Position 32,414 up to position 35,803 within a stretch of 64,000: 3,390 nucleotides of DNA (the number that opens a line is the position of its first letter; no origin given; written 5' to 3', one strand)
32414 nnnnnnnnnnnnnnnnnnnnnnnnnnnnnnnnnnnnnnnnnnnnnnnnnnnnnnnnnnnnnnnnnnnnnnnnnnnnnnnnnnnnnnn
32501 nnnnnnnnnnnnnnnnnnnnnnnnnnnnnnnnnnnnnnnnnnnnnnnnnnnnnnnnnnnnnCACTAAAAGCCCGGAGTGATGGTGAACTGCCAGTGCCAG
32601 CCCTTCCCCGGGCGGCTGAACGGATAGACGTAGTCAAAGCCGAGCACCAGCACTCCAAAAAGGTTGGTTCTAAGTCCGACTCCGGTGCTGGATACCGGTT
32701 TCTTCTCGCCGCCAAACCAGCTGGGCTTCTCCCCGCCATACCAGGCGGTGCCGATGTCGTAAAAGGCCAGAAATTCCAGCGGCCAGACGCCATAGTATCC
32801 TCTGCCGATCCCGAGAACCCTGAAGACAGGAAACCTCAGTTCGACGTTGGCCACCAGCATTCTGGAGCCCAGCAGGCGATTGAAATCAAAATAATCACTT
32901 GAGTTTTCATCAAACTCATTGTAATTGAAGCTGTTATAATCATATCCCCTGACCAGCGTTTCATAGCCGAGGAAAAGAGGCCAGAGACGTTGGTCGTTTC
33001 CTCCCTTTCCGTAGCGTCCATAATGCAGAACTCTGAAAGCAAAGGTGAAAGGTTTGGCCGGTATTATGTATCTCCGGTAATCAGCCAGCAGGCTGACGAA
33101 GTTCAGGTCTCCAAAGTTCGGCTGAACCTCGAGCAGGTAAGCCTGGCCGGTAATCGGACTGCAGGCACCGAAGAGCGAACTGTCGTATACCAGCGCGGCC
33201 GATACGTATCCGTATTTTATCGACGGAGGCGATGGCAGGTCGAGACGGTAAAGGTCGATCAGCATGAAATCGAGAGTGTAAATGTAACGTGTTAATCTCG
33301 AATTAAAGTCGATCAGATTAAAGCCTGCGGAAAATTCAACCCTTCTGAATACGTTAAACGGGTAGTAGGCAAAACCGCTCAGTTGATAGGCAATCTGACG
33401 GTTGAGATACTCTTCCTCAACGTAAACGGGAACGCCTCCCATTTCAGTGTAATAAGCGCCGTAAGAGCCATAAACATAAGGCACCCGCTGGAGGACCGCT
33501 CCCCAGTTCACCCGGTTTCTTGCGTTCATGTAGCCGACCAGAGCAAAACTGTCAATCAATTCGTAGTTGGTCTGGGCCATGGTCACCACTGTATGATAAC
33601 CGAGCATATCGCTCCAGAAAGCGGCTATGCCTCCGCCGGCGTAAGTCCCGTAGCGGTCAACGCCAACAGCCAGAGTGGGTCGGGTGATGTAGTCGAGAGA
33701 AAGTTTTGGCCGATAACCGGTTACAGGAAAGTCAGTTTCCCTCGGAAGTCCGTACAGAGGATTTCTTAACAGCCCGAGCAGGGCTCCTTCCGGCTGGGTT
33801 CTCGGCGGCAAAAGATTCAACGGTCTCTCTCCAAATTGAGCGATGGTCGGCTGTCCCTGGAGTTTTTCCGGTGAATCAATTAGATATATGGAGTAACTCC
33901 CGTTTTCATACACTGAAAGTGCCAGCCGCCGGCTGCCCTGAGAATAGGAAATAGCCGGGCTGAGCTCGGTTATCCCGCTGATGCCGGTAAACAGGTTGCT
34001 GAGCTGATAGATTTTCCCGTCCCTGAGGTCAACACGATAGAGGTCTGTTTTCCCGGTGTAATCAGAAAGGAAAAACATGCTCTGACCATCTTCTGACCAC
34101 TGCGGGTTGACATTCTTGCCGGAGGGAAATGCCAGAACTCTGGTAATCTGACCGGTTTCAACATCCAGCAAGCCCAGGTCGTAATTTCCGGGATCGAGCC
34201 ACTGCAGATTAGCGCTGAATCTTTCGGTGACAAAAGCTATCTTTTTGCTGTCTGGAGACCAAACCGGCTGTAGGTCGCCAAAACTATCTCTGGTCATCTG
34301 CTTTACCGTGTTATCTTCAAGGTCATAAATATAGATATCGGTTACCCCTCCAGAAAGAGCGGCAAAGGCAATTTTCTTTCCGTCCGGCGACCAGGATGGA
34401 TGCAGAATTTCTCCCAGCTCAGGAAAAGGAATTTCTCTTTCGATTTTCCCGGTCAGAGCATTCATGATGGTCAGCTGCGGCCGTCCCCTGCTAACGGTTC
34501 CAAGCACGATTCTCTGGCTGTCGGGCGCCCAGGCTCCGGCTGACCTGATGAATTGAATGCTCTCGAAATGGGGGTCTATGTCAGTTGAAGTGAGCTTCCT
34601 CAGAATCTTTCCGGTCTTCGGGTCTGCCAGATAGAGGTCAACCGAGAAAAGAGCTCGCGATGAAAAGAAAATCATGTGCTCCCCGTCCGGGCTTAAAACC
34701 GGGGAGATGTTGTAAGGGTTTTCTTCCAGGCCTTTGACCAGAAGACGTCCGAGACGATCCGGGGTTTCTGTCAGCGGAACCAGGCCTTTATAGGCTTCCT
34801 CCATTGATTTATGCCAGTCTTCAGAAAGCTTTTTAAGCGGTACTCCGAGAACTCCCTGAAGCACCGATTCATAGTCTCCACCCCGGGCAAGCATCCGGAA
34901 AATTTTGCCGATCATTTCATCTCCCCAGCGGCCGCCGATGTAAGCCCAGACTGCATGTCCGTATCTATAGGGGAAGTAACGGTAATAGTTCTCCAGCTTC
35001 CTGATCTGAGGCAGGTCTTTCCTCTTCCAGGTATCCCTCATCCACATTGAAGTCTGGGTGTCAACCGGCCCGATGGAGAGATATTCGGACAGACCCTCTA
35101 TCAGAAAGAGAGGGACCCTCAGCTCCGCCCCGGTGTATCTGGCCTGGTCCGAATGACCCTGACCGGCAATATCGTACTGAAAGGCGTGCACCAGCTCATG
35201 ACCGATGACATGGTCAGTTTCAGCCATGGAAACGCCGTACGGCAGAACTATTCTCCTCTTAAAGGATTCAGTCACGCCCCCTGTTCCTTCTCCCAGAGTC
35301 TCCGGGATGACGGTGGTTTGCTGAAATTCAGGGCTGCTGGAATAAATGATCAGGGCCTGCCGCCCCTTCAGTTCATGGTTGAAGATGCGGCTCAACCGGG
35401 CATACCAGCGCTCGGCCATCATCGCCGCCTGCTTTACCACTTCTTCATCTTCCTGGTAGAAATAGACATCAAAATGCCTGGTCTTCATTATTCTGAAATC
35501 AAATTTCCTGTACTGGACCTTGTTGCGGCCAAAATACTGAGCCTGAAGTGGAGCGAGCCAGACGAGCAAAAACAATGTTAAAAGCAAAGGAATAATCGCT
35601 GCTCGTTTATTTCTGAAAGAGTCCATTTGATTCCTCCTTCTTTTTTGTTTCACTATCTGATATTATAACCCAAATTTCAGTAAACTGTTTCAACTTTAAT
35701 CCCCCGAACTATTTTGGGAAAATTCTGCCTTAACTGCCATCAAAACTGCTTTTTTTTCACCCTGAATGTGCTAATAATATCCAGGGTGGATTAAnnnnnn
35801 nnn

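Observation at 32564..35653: Single ORF fusing a Zn-metallopeptidase, a TolB-like PD40 propeller and an Omp85-type outer-membrane barrel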

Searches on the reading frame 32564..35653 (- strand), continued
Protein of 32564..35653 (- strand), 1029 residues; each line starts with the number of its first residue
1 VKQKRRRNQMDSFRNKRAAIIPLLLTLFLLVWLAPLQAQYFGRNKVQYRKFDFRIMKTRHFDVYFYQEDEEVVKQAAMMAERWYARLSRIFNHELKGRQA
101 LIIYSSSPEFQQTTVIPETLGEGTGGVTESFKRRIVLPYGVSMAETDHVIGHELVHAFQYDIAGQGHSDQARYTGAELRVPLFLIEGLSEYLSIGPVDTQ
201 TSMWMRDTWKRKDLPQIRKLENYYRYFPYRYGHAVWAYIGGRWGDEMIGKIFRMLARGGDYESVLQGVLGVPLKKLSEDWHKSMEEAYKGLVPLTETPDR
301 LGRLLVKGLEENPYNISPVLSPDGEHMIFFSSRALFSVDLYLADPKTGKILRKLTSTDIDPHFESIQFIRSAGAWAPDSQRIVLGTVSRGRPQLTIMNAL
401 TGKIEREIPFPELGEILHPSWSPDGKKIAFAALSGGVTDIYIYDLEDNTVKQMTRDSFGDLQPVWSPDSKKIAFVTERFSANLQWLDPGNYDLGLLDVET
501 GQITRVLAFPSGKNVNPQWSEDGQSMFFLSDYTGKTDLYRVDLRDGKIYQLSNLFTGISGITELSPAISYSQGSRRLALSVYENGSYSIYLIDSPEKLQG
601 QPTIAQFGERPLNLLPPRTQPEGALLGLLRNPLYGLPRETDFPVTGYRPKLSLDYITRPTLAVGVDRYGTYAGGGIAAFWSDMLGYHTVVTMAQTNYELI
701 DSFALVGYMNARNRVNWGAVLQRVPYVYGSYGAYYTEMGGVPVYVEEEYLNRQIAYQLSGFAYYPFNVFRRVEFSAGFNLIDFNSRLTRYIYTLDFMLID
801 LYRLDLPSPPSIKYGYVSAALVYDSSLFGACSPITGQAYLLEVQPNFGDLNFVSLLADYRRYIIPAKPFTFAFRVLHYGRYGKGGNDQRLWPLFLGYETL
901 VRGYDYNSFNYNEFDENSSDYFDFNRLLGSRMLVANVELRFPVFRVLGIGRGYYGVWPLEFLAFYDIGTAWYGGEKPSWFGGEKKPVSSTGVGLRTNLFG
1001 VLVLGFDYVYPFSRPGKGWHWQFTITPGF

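Call 26: fold_search(model_id=the predicted structure, library=pdb)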
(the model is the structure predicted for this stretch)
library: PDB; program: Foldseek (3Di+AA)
matches with E <= 10: 1018; with E <= 0.001: 492
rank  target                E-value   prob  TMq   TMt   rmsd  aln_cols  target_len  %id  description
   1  9a2l_MODEL_1_A        9.2e-12  1.00  0.21  0.48  14.8       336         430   20  Model of E. coli TolB by in-cell photo-crosslinking MS and deep learning (released 2023-02-24)
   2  2w8b_B                1.2e-11  1.00  0.20  0.49  14.6       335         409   20  Crystal structure of processed TolB in complex with Pal (released 2009-02-17)
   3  7mx5_B                1.2e-11  1.00  0.20  0.49  14.4       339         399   23  Crystal structure of TolB from Acinetobacter baumannii (released 2021-05-26)
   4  2hqs_A                2.3e-11  1.00  0.20  0.49  14.5       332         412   20  Crystal structure of TolB/Pal complex (released 2007-04-03)
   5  1crz                  2.3e-11  1.00  0.21  0.51  14.4       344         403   20  CRYSTAL STRUCTURE OF THE E. COLI TOLB PROTEIN (released 2000-08-16)
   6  2w8b_A                3.0e-11  1.00  0.21  0.50  14.6       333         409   20  Crystal structure of processed TolB in complex with Pal (released 2009-02-17)
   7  1c5k                  6.2e-11  1.00  0.21  0.52  13.9       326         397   20  THE STRUCTURE OF TOLB, AN ESSENTIAL COMPONENT OF THE TOL-DEPENDENT TRANSLOCATION SYSTEM AND ITS INTERACTIONS WITH THE TR (released 2000-12-06)
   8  6pnv                  7.7e-11  1.00  0.21  0.49  14.2       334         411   21  1.42 Angstrom Resolution Crystal Structure of Translocation Protein TolB from Salmonella enterica (released 2019-07-17)
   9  7mx5_A                9.1e-11  1.00  0.20  0.49  14.2       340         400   21  Crystal structure of TolB from Acinetobacter baumannii (released 2021-05-26)
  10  4r40_A                9.5e-11  1.00  0.20  0.49  15.0       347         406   20  Crystal Structure of TolB/Pal complex from Yersinia pestis. (released 2014-09-03)
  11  2hqs_B                1.4e-10  1.00  0.20  0.49  14.4       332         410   20  Crystal structure of TolB/Pal complex (released 2007-04-03)
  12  3iax_A                1.7e-10  1.00  0.21  0.51  13.9       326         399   21  The crystal structure of the TolB box of Colicin A in complex with TolB reveals important differences in the recruitme (released 2009-10-13)
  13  4r40_C                1.7e-10  1.00  0.21  0.50  14.2       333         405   20  Crystal Structure of TolB/Pal complex from Yersinia pestis. (released 2014-09-03)
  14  4pwz_B                1.9e-10  1.00  0.20  0.48  15.2       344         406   21  Crystal structure of TolB protein from Yersinia pestis CO92 (released 2014-04-02)
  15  2ivz_A                2.1e-10  1.00  0.21  0.51  13.8       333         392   21  Structure of TolB in complex with a peptide of the colicin E9 T- domain (released 2006-08-16)
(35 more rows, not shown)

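Call 35: find_related_loci(query=A1, collection=genome_contigs, flank=6000)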
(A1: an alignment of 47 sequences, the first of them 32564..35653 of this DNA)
Query A1 (1029 aa) in genome_contigs; peptide patterns used: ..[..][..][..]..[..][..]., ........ (x = any residue, [..] = any of these).
600 stretches matched a pattern (row limit reached: there are more); 574 encode a relative of the query (tblastn E <= 1e-3); the best 80 are kept; 80 distinct loci.
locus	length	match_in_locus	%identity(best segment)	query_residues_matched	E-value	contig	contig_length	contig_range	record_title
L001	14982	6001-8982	76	36-1029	0e+0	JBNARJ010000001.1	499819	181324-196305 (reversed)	MAG: Candidatus Saccharicenans sp. isolate Kamch4316-2DMB-12 bin16.fa-1, whole genome shotgun sequence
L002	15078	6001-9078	74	5-1029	0e+0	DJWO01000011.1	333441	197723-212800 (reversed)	MAG TPA_asm: Candidatus Aminicenantes bacterium UBA6228 UBA6228_contig_6412, whole genome shotgun sequence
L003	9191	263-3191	74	37-1029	0e+0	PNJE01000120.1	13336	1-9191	MAG: Candidatus Aminicenantes bacterium isolate ARK-02 NODE_531_length_13336_cov_8.04902, whole genome shotgun sequence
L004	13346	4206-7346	57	14-1029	0e+0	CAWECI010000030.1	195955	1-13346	MAG: Candidatus Aminicenantes bacterium isolate MFD04492.bin.2.17 genome assembly, contig: contig_75200, whole genome sh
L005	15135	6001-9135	57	2-1029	0e+0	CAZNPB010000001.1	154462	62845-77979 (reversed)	MAG TPA_asm: uncultured Eubacteriales bacterium isolate SRP192927_co7_43 genome assembly, contig: NODE_81_length_154462_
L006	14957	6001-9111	56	19-1029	0e+0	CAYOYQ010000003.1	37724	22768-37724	MAG TPA_asm: uncultured Eubacteriales bacterium isolate SRP098346_co1_98 genome assembly, contig: NODE_649_length_37724_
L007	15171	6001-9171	55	5-1029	0e+0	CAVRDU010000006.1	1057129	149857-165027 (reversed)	MAG: Candidatus Aminicenantes bacterium isolate MFD09964.bin.2.24 genome assembly, contig: contig_9771, whole genome sho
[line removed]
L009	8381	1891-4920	56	6-1029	0e+0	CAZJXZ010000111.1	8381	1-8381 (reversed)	MAG TPA_asm: uncultured Eubacteriales bacterium isolate binchicken_co383_20 genome assembly, contig: NODE_3271_length_83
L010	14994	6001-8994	56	35-1029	0e+0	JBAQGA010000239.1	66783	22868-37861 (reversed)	MAG: Candidatus Aminicenantales bacterium isolate MFD06995_ilm_asm_bin14 k127_196344, whole genome shotgun sequence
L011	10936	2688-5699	55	25-1029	0e+0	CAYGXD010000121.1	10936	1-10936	MAG TPA_asm: uncultured Eubacteriales bacterium isolate ERP119294_co1_437 genome assembly, contig: NODE_8221_length_1093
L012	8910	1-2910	57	62-1029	0e+0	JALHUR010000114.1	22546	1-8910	MAG: Candidatus Aminicenantes bacterium isolate PFL55 seq_992541, whole genome shotgun sequence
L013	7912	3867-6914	53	14-1029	0e+0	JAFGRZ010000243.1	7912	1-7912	MAG: Candidatus Aminicenantes bacterium isolate Zod_Metabat.860 k87_5499711, whole genome shotgun sequence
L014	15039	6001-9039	54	16-1029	0e+0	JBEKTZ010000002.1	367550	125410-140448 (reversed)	MAG: Candidatus Aminicenantales bacterium isolate SPRUCE 56 SPRUCE_56_2, whole genome shotgun sequence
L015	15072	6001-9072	52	6-1029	0e+0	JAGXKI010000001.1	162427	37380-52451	Bacterium isolate GSL_GB14_3 NODE_6_length_162427_cov_9.77447, whole genome shotgun sequence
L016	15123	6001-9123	58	6-1029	0e+0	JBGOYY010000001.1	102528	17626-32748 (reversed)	MAG: Candidatus Aminicenantia bacterium isolate OBJ_0618_130150_31 k141_4750838_length_102528_cov_54.7728, whole genome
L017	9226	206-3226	53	23-1029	0e+0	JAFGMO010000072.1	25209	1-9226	MAG: Candidatus Aminicenantes bacterium isolate Zod_Metabat.480 k87_9493553, whole genome shotgun sequence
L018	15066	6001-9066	51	4-1029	0e+0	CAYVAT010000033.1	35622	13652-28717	MAG TPA_asm: uncultured Eubacteriales bacterium isolate binchicken_co178_256 genome assembly, contig: NODE_1810_length_3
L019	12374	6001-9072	51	5-1029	0e+0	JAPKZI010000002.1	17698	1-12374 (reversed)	MAG: Candidatus Aminicenantes bacterium isolate LacPavin_0920_SED5_MAG_59_17 LacPavin_0920_SED5_scaffold_100822, whole g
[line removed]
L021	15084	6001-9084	51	6-1029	0e+0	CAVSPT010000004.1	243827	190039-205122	MAG: Candidatus Aminicenantes bacterium isolate MFD01476.bin.1.151 genome assembly, contig: contig_22643, whole genome s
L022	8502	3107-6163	53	15-1029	0e+0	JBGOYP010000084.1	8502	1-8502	MAG: Candidatus Aminicenantia bacterium isolate OBJ_0618_130150_40 k141_4846920_length_8502_cov_17.0000, whole genome sh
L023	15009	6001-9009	57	26-1029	0e+0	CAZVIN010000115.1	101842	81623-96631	MAG TPA_asm: uncultured Eubacteriales bacterium isolate SRP231805_co4_39 genome assembly, contig: k141_214187, whole gen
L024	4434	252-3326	50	10-1029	0e+0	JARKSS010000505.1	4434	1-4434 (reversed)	MAG: Vicinamibacterales bacterium isolate Seed_maxbin.097_sub k141_479744, whole genome shotgun sequence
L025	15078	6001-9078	50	13-1029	0e+0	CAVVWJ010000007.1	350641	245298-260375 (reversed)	MAG: uncultured Gemmatimonadales bacterium isolate MFD07737.bin.1.47 genome assembly, contig: contig_5895, whole genome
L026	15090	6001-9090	49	5-1029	0e+0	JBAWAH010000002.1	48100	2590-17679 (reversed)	MAG: Bacteroidota bacterium isolate MFD09378_ilm_asm_bin8 k127_20707, whole genome shotgun sequence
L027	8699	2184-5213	49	20-1029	0e+0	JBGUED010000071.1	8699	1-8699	MAG: Candidatus Aminicenantaceae bacterium isolate 11D-13 NODE_71_length_8699_cov_2.445256, whole genome shotgun sequenc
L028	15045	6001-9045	47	23-1029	0e+0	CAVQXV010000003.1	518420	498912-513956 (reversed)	MAG: uncultured Gemmatimonadales bacterium isolate MFD00008.bin.2.66 genome assembly, contig: contig_47937, whole genome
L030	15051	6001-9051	47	16-1029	0e+0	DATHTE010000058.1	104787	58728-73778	MAG TPA_asm: Vicinamibacterales bacterium isolate SMAG_U16069 k141_439587, whole genome shotgun sequence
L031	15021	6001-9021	50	24-1029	0e+0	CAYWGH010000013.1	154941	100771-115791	MAG TPA_asm: uncultured Cytophagia bacterium isolate binchicken_co107_472 genome assembly, contig: NODE_185_length_15494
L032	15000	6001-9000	49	36-1029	0e+0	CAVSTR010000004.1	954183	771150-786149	MAG: uncultured Gemmatimonadales bacterium isolate MFD09212.bin.1.3 genome assembly, contig: contig_6339, whole genome s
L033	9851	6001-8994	48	38-1029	0e+0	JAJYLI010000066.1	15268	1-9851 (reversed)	MAG: bacterium isolate DBS2-1.bin69 NODE_7090_length_15268_cov_6.759923, whole genome shotgun sequence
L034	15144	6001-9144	45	15-1029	0e+0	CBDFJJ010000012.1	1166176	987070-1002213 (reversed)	MAG: Gemmatimonadales bacterium isolate cc5d84ec-392c-4d77-a455-882139ed0c07 genome assembly, contig: contig_12, whole g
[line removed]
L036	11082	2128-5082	46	36-1029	0e+0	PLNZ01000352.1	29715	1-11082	MAG: Ignavibacteriales bacterium isolate fen_1297 73.20120800_E1D.52_contig_17621, whole genome shotgun sequence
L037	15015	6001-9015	48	37-1029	0e+0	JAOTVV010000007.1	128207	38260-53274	MAG: Gemmatimonadota bacterium isolate 13_May_SF_Bin58 13_May_SF_Bin58_scaffold_49_c1, whole genome shotgun sequence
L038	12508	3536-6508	48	37-1029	0e+0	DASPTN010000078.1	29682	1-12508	MAG TPA_asm: Gemmatimonadales bacterium isolate SMAG_U12278 k141_1080146, whole genome shotgun sequence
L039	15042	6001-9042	46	4-1029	0e+0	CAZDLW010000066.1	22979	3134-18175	MAG TPA_asm: uncultured Bifidobacteriaceae bacterium isolate SRP217488_co1_159 genome assembly, contig: NODE_1241_length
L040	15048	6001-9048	46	11-1029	0e+0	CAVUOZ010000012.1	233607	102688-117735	MAG: uncultured Ignavibacteria bacterium isolate MFD05942.bin.1.56 genome assembly, contig: contig_73628, whole genome s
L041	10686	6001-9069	46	32-1029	0e+0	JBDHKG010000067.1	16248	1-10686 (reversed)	MAG: Gemmatimonadota bacterium isolate BHB10-38_Bin_179 BHB10-38_Bin_179_scaffold_15492, whole genome shotgun sequence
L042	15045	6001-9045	45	21-1029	0e+0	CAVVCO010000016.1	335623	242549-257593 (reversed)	MAG: uncultured Ignavibacteriales bacterium isolate MFD02416.bin.1.346 genome assembly, contig: contig_22572, whole geno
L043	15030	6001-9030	46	16-1029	0e+0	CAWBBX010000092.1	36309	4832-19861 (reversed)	MAG: uncultured Bacteroidetes bacterium isolate MFD02923.bin.2.13 genome assembly, contig: contig_54120, whole genome sh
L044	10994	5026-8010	49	37-1029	0e+0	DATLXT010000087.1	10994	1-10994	MAG TPA_asm: Gemmatimonadales bacterium isolate SMAG_U13253 k141_325633, whole genome shotgun sequence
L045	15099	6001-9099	46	3-1029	0e+0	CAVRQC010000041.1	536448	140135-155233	MAG: uncultured Ignavibacteriales bacterium isolate MFD02923.bin.1.144 genome assembly, contig: contig_9716, whole genom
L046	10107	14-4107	46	9-1029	0e+0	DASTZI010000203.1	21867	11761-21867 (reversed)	MAG TPA_asm: Vicinamibacterales bacterium isolate SMAG_U2464 k141_519623, whole genome shotgun sequence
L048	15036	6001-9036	46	23-1029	0e+0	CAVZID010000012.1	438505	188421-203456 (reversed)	MAG: uncultured Bacteroidetes bacterium isolate MFD02416.bin.2.172 genome assembly, contig: contig_12668, whole genome s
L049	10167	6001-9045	47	2-1029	0e+0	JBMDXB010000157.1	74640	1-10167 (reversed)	MAG: Vicinamibacterales bacterium isolate FBaNitSoil1_11 FBaNitSoil1_contig157, whole genome shotgun sequence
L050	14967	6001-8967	46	38-1029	0e+0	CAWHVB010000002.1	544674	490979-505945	MAG: uncultured Ignavibacteria bacterium isolate MFD02416.bin.1.237 genome assembly, contig: contig_33027, whole genome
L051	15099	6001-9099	46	16-1029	0e+0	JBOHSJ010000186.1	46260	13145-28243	MAG: Gemmatimonadales bacterium isolate SC-S_metawrap_bin.80 k127_2176492, whole genome shotgun sequence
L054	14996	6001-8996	48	35-1029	0e+0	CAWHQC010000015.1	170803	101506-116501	MAG: uncultured Gemmatimonadales bacterium isolate MFD08416.bin.2.45 genome assembly, contig: contig_34809, whole genome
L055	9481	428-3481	47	14-1029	0e+0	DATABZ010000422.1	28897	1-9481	MAG TPA_asm: Gemmatimonadales bacterium isolate SMAG_U6711 k141_1523250, whole genome shotgun sequence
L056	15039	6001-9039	45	6-1029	0e+0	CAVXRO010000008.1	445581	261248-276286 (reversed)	MAG: uncultured Bacteroidetes bacterium isolate MFD01721.bin.1.123 genome assembly, contig: contig_3961, whole genome sh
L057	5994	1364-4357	44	24-1029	0e+0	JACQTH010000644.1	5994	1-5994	MAG: Acidobacteria bacterium isolate NC_groundwater_1406_Ag_S-0.65um_65_44 S_p65_S5_coassembly_k141_5315967, whole genom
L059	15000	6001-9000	45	24-1029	0e+0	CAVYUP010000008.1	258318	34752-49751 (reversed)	MAG: uncultured Bacteroidetes bacterium isolate MFD01721.bin.1.11 genome assembly, contig: contig_62632, whole genome sh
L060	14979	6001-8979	46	37-1029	0e+0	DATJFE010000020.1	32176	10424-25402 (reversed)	MAG TPA_asm: Vicinamibacterales bacterium isolate SMAG_U15451 k141_108687, whole genome shotgun sequence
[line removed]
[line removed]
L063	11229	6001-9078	46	24-1029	0e+0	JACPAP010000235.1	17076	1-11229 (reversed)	MAG: Gemmatimonadetes bacterium isolate NC_groundwater_234_Ag_S-0.2um_69_9 S5_GD2017_2_S2_scaffold_2207, whole genome sh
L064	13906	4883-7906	44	23-1029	0e+0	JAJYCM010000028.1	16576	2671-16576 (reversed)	MAG: Bacteroidetes bacterium isolate BP9.bin49 NODE_6644_length_16576_cov_2.258739, whole genome shotgun sequence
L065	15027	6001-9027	45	23-1029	0e+0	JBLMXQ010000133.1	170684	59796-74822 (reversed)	MAG: Betaproteobacteria bacterium isolate MAG252 PRJNA957066_bin33_renamed_132, whole genome shotgun sequence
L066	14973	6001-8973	46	35-1029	0e+0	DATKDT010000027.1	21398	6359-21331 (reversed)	MAG TPA_asm: Vicinamibacterales bacterium isolate SMAG_U14480 k141_1322496, whole genome shotgun sequence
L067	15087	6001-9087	44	16-1029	0e+0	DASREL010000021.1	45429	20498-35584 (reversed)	MAG TPA_asm: Vicinamibacterales bacterium isolate SMAG_U10005 k141_671425, whole genome shotgun sequence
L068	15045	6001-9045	46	35-1029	0e+0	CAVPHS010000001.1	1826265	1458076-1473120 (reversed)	MAG: uncultured Gemmatimonadales bacterium isolate MFD10007.bin.1.48 genome assembly, contig: contig_1, whole genome sho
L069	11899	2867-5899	45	15-1029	0e+0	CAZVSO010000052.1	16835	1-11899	MAG TPA_asm: uncultured Gemmatimonadaceae bacterium isolate SRP119689_co1_97 genome assembly, contig: NODE_4752_length_1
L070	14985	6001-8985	47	37-1029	0e+0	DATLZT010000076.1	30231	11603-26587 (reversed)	MAG TPA_asm: Gemmatimonadales bacterium isolate SMAG_U13306 k141_52981, whole genome shotgun sequence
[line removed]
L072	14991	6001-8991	46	39-1029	0e+0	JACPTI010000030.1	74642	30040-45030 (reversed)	MAG: Acidobacteria bacterium isolate NC_groundwater_728_Ag_S-0.65um_67_11 S37_SO-6_scaffold_85938, whole genome shotgun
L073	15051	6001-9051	45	13-1029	0e+0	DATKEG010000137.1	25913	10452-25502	MAG TPA_asm: Vicinamibacteria bacterium isolate SMAG_U14493 k141_1955326, whole genome shotgun sequence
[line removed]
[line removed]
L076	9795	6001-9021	46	38-1029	0e+0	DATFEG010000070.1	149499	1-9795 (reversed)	MAG TPA_asm: Gemmatimonadales bacterium isolate SMAG_U8601 k141_1282482, whole genome shotgun sequence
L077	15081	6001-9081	47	16-1029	0e+0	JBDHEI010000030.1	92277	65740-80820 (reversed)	MAG: Gemmatimonadota bacterium isolate M8-44_Bin_155 M8-44_Bin_155_scaffold_1516, whole genome shotgun sequence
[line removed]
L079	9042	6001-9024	43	14-1029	0e+0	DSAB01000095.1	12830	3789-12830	MAG TPA_asm: bacterium isolate SpSt-1139 Ga0129302_1002588, whole genome shotgun sequence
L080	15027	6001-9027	43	24-1029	0e+0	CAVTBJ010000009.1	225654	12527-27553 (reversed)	MAG: Terriglobia bacterium isolate MFD02416.bin.2.248 genome assembly, contig: contig_70552, whole genome shotgun sequen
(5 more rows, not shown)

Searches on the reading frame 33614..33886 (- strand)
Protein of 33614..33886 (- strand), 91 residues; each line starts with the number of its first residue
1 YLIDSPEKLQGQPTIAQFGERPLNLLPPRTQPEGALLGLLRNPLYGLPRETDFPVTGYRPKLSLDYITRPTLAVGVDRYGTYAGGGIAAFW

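Call 47: search_protein_families(library=pfam, proteins=[window:33614-33886:-], max_evalue=10)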
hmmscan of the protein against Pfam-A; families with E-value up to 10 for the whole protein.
seq(91 aa): 0 families
